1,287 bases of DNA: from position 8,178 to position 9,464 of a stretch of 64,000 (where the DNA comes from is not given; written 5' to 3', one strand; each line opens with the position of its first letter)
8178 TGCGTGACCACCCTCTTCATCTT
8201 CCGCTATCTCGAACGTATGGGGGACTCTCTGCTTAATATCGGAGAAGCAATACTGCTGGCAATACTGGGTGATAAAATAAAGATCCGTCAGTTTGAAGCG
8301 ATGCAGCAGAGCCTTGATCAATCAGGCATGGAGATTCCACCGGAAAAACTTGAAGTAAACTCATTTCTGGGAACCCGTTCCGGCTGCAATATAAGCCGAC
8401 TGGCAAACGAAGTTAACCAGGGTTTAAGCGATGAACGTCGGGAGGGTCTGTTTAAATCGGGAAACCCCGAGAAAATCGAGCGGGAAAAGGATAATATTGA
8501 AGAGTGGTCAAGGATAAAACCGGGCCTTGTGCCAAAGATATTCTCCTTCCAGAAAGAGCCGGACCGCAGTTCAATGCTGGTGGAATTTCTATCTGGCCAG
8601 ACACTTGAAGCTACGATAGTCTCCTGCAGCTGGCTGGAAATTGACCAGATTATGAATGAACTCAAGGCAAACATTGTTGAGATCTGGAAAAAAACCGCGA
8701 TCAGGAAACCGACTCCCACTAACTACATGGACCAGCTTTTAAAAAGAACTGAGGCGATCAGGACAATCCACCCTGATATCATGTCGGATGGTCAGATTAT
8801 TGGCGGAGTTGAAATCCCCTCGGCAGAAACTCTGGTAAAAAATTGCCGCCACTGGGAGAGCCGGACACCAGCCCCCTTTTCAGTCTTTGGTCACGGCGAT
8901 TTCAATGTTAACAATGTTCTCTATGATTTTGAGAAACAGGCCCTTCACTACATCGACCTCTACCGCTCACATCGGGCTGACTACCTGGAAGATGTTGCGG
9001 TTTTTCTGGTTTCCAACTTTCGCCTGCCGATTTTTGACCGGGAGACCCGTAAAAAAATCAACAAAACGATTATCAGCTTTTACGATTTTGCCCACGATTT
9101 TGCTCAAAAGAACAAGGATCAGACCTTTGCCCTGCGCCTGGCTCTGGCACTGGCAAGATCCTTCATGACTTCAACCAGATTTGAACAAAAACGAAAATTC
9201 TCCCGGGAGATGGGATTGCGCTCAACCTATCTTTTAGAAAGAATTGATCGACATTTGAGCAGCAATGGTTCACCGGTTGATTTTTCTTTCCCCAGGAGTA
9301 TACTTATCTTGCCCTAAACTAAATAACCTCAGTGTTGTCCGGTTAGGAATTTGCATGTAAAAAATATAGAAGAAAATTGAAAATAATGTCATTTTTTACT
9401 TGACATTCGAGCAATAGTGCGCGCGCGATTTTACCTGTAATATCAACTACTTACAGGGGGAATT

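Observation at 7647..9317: Fusion of a PhoU-like domain to a eukaryotic-like/APH-fold kinase domain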

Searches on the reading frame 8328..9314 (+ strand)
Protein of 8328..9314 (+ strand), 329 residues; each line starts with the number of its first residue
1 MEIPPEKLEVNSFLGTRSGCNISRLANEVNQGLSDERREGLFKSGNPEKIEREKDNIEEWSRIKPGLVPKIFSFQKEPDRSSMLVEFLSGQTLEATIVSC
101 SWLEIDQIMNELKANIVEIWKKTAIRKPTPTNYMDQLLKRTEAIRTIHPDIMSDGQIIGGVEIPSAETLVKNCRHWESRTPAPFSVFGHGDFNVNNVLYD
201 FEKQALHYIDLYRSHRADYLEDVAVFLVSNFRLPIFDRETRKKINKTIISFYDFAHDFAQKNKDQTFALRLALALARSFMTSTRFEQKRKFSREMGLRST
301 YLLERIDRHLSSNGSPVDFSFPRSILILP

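Call 85: search_protein_representatives(protein=window:8328-9314:+)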
Query: 329 residues. Proteins with E-value up to 0.001 (for the whole library): 330; up to 1e-10: 282; up to 1e-30: 208. The best 150 are listed.
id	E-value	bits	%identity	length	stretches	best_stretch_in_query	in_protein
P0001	2.1e-218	739.9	100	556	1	1-329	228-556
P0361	8.1e-102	356.9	50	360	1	2-326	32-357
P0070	1.6e-84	300.0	46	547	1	4-326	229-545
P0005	7.9e-84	297.8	43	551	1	1-326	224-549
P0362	7.8e-75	268.2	41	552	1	8-326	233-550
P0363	6.2e-74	265.3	42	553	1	8-327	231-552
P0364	3.1e-72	259.7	40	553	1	6-326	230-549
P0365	3.2e-72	259.7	42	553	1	8-326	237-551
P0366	1.5e-71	257.5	43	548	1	2-326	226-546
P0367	4.9e-71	255.7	39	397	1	8-326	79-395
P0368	1.4e-70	254.2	42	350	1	8-326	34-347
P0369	2.4e-70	253.5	41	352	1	17-327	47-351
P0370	5.7e-70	252.2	40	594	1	8-326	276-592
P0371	9.4e-70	251.5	39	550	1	9-319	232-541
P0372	1.1e-69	251.4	37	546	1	8-327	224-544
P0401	6.9e-63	229.0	38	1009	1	13-327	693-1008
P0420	6.8e-61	222.4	37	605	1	4-323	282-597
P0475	3.6e-55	203.6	38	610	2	40-307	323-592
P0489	3.5e-53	197.1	39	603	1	38-327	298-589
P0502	1.1e-50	188.8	37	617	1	40-322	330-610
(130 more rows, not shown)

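Call 86: search_protein_families(library=pfam, proteins=[P0401, P0475, P0502, P0420, P0489, P0370, P0361, P0367], max_evalue=0.001)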
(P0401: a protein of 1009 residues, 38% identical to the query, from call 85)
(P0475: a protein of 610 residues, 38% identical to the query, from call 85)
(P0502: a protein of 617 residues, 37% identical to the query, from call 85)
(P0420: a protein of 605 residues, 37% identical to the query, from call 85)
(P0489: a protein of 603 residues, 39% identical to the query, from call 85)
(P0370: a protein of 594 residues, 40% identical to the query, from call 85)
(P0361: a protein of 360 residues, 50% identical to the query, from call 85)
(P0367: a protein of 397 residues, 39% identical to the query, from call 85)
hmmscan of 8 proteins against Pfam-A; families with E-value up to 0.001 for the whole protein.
P0401 (1009 aa): 4 families
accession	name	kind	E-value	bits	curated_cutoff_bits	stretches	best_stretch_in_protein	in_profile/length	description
PF01895.24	PhoU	-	9.1e-20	71.3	23.5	2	583-654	16-89/89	PhoU domain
PF01636.29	APH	-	4e-13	50.1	23.2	1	729-934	34-231/239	Phosphotransferase enzyme family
PF02958.26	EcKL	-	1.6e-07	31.4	22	1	815-921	166-273/294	Ecdysteroid kinase-like family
PF00149.33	Metallophos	-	0.00017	22.5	21.5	1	57-146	3-72/191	Calcineurin-like phosphoesterase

P0475 (610 aa): 4 families
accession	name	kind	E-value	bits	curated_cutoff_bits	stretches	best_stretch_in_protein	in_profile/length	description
PF01636.29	APH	-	1.1e-11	45.4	23.2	1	350-514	54-212/239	Phosphotransferase enzyme family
PF02958.26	EcKL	-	8.5e-10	38.9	22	1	407-522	154-271/294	Ecdysteroid kinase-like family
PF19974.5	TCAD9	-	5.9e-05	22.8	40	1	382-524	218-349/429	Ternary complex associated domain 9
PF01633.27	Choline_kinase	-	0.00034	20.5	29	1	367-514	69-206/300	Choline/ethanolamine kinase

P0502 (617 aa): 3 families
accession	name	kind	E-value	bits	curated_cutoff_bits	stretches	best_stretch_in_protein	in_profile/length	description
PF01636.29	APH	-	7.2e-11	42.7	23.2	1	358-535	55-227/239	Phosphotransferase enzyme family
PF02958.26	EcKL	-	6.8e-06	26.1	22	1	423-527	166-271/294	Ecdysteroid kinase-like family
PF01633.27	Choline_kinase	-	2.4e-05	24.3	29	1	356-517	55-204/300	Choline/ethanolamine kinase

P0420 (605 aa): 3 families
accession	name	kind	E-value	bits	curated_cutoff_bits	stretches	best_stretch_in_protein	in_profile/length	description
PF01895.24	PhoU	-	1.2e-08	35.7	23.5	1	173-253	4-88/89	PhoU domain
PF02958.26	EcKL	-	2.9e-08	33.8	22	1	398-508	154-268/294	Ecdysteroid kinase-like family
PF01636.29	APH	-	6.3e-07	29.8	23.2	1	456-502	165-211/239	Phosphotransferase enzyme family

P0489 (603 aa): 4 families
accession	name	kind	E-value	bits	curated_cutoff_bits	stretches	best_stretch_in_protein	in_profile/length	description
PF01895.24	PhoU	-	3e-15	56.8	23.5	2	135-217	2-88/89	PhoU domain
PF02958.26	EcKL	-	1.8e-10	41.1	22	1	371-516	141-286/294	Ecdysteroid kinase-like family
PF01636.29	APH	-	6.7e-09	36.3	23.2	1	312-489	39-213/239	Phosphotransferase enzyme family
PF06293.20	Kdo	-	0.00039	20.3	21.3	0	447-476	140-172/207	Lipopolysaccharide kinase (Kdo/WaaP) family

P0370 (594 aa): 3 families
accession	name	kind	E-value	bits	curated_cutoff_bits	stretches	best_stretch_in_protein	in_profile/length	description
PF01895.24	PhoU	-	3e-21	76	23.5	2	18-99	8-88/89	PhoU domain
PF02958.26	EcKL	-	1.9e-07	31.1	22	1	402-500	170-268/294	Ecdysteroid kinase-like family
PF01636.29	APH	-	1.3e-05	25.6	23.2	1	449-505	166-221/239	Phosphotransferase enzyme family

P0361 (360 aa): 3 families
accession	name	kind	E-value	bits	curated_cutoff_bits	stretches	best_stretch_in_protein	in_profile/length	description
PF01636.29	APH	-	8.2e-11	42.5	23.2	1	99-272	55-223/239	Phosphotransferase enzyme family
PF02958.26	EcKL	-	1.3e-07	31.7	22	1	165-261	167-264/294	Ecdysteroid kinase-like family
PF19974.5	TCAD9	-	0.00016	21.4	40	1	206-263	287-343/429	Ternary complex associated domain 9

P0367 (397 aa): 3 families
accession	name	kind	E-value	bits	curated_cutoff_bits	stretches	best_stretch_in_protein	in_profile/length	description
PF01636.29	APH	-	2.2e-09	37.9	23.2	1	115-311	33-228/239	Phosphotransferase enzyme family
PF02958.26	EcKL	-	5.1e-07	29.8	22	1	201-306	165-271/294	Ecdysteroid kinase-like family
PF01895.24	PhoU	-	0.00011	22.9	23.5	1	3-45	42-88/89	PhoU domain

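Call 89: find_encoding_contigs(protein=P0401, flank=8000, max_places=2)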
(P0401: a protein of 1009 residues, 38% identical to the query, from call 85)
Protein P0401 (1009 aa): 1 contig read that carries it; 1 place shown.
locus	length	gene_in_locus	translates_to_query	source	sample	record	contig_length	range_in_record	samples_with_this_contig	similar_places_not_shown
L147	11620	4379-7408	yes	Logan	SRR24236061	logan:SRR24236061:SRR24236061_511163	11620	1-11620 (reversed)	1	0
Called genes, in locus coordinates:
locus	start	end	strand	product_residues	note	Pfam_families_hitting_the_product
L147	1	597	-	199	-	?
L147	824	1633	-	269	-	PF00561:Abhydrolase_1 (weak), PF00975:Thioesterase (weak), PF12146:Hydrolase_4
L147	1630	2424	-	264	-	PF01553:Acyltransferase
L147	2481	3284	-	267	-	PF00246:Peptidase_M14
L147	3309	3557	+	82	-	-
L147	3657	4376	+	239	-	PF00300:His_Phos_1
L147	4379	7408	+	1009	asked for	PF01895:PhoU, PF01636:APH, PF02958:EcKL (weak)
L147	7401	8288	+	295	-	PF02955:GSH-S_ATP (weak), PF08443:RimK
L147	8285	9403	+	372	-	-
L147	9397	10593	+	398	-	PF01933:CofD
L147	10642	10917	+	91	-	PF20068:Amphi-Trp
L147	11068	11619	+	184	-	?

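Call 90: find_encoding_contigs(protein=P0361, flank=6000, max_places=3)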
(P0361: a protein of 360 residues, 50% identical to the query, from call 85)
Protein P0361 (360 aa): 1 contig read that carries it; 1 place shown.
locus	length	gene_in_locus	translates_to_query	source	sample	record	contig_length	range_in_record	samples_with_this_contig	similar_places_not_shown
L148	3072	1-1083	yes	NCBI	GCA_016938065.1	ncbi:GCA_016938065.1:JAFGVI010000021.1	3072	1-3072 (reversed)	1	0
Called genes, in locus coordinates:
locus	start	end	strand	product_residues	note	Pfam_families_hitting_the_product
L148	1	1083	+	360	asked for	PF01636:APH, PF02958:EcKL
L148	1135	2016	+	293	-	PF08443:RimK, PF02955:GSH-S_ATP (weak)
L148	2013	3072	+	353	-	PF27840:ScmC (weak), PF07475:Hpr_kinase_C (weak)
